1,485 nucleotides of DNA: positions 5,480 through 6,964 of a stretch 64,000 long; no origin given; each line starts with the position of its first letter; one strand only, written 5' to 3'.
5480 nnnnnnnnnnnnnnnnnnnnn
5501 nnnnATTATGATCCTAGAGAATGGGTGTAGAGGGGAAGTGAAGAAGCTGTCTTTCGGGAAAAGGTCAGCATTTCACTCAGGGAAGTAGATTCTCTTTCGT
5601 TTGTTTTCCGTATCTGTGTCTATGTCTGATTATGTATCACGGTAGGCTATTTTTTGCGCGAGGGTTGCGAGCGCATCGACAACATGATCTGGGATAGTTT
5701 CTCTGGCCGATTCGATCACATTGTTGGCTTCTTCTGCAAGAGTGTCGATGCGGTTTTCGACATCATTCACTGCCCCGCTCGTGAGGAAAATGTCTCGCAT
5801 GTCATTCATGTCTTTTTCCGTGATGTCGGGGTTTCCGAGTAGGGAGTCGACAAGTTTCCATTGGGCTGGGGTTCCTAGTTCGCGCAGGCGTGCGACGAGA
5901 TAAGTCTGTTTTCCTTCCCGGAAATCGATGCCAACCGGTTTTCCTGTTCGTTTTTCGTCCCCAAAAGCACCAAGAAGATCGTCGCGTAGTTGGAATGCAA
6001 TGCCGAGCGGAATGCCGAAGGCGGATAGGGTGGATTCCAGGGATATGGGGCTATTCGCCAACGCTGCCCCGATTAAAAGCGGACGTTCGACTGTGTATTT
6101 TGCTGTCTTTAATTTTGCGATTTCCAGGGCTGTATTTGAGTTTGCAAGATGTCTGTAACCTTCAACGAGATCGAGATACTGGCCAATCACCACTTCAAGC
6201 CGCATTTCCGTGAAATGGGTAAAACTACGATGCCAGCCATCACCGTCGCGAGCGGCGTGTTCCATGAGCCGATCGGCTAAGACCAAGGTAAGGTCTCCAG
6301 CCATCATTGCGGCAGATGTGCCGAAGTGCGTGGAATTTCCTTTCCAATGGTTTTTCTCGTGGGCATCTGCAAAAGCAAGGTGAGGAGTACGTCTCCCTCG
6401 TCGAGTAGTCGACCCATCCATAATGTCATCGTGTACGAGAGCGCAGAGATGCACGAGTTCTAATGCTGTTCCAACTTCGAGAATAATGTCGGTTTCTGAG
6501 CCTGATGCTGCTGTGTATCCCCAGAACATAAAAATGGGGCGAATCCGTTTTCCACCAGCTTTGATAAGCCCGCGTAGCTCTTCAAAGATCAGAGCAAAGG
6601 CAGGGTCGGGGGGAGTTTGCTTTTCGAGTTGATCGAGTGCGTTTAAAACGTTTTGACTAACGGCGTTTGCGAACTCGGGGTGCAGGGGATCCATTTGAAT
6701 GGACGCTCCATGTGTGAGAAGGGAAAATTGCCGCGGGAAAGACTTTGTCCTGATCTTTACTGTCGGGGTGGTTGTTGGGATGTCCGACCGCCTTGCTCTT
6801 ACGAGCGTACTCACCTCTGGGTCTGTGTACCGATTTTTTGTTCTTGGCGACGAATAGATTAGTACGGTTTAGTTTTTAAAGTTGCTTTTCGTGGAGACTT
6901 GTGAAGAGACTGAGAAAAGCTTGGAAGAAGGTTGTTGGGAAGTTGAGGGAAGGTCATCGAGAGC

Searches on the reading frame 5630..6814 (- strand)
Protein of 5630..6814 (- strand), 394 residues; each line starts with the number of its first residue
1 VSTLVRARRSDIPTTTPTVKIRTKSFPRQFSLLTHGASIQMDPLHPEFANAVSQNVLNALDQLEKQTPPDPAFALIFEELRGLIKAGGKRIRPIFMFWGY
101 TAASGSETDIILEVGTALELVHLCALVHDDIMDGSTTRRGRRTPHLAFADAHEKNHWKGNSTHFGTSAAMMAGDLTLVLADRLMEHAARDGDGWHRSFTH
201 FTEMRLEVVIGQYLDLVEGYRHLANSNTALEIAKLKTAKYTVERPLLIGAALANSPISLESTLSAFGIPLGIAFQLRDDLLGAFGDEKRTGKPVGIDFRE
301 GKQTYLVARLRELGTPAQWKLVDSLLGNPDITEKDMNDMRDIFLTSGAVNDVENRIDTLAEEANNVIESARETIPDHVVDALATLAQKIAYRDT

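Call 57: search_protein_families(library=pfam, proteins=[window:5630-6814:-], max_evalue=0.00001)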
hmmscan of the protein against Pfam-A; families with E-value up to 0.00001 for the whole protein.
window:5630-6814:- (394 aa): 1 family
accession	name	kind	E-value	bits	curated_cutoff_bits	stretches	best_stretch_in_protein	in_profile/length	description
PF00348.22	polyprenyl_synt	-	9.1e-48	163.1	27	1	79-338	7-246/251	Polyprenyl synthetase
